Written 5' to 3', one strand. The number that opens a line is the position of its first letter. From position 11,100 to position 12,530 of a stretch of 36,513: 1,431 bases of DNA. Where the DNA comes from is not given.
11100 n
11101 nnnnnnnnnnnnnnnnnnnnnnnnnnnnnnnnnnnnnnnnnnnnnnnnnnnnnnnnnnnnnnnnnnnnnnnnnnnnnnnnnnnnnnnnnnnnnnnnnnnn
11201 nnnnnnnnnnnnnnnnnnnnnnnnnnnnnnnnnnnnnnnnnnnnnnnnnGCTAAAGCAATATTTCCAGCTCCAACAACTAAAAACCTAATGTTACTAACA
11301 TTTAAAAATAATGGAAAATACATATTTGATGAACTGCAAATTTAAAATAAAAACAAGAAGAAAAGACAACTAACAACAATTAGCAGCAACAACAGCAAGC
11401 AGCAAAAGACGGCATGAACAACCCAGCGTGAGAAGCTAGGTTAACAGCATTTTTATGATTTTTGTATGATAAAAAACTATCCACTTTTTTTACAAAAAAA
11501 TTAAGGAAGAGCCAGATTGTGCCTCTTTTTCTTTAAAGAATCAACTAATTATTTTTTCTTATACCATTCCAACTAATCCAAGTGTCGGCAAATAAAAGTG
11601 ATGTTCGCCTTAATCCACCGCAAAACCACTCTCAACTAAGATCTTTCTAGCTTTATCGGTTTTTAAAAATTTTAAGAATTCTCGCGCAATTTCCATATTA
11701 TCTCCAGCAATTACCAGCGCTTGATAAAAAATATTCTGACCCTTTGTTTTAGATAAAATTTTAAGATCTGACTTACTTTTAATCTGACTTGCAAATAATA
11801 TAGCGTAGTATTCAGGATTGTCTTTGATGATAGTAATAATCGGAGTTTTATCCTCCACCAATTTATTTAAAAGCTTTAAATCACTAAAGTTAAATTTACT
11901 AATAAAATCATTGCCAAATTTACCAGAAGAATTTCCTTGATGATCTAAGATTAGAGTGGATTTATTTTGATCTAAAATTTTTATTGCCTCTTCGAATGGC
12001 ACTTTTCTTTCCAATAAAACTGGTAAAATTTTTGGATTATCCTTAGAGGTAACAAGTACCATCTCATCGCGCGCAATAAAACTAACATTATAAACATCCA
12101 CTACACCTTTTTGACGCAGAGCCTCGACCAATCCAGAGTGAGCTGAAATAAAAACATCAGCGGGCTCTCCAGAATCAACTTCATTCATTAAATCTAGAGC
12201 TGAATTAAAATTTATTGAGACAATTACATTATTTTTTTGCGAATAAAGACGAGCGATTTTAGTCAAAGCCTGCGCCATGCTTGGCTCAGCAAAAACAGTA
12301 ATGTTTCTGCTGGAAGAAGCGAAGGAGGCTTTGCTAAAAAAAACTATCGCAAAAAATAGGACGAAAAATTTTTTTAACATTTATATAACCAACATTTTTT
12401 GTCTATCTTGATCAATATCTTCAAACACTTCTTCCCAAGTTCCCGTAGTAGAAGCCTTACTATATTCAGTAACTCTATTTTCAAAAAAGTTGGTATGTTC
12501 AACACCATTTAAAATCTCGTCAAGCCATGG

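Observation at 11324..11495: Five-cysteine leader peptide (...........) in front of the sulfate-assimilation / cysteine operon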

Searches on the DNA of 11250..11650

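Call 48: search_rna_families(source=window, start=11250, end=11650, threshold=evalue, max_evalue=10)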
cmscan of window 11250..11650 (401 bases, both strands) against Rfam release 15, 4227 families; matches with E-value up to 10: 6.
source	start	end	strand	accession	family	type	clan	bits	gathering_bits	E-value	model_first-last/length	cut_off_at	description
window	11468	11539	-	RF02693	psm_mec_RNA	Gene; sRNA;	-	20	85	2.3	1-143/143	no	psm_mec locus RNA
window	11427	11539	+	RF00121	MicC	Gene; sRNA;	-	18.5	90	2.6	1-123/123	no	MicC RNA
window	11497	11563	+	RF04352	Plastid-psbA-4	Cis-reg;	CL00153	17.7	56.8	2.5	1-61/61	no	Plastid-psbA-4 3UTR RNA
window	11399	11521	-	RF01568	DdR18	Gene; snRNA; snoRNA; HACA-box;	-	16.1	80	4.9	1-147/147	no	Dictyostelium snoRNA DdR18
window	11464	11529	-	RF02327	TtnuHACA20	Gene; snRNA; snoRNA; HACA-box;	-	14.7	100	7.5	1-123/123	no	Tetrahymena snoRNA TtnuHACA20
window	11455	11518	+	RF01845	enod40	Gene;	-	12.4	45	1.1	1-263/263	no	Early nodulin 40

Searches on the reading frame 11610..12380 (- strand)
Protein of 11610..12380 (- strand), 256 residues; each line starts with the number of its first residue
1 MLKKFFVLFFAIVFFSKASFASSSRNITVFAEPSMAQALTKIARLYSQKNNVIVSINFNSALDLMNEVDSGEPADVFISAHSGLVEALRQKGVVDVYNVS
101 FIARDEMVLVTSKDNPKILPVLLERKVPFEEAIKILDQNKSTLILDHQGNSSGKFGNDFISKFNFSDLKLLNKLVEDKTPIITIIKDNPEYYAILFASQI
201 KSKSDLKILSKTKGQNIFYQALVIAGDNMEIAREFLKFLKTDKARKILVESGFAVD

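Call 4: search_protein_families(library=ncbifam, proteins=[window:11610-12380:-])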
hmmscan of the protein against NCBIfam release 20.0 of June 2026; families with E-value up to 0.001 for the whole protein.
window:11610-12380:- (256 aa): 6 families
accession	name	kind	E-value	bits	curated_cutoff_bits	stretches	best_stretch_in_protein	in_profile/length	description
TIGR01256.1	modA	equivalog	5.3e-20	72.3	62.5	1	34-250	3-215/217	molybdate ABC transporter substrate-binding protein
NF007958.0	PRK10677.1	equivalog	2.9e-17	62.5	253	1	11-254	12-254/256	molybdate ABC transporter substrate-binding protein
NF002918.0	PRK03537.1-4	equivalog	1.3e-09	37.7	288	1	25-109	6-88/246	molybdate ABC transporter substrate-binding protein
NF002917.0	PRK03537.1-3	equivalog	1.7e-05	24.2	264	1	18-111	16-107/267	molybdate ABC transporter substrate-binding protein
NF002920.0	PRK03537.2-1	equivalog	0.00047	19.4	470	1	2-110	1-112/314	molybdate ABC transporter substrate-binding protein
NF003196.0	PRK04168.1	equivalog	0.00055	18.9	355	0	6-111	12-118/338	tungstate ABC transporter substrate-binding protein WtpA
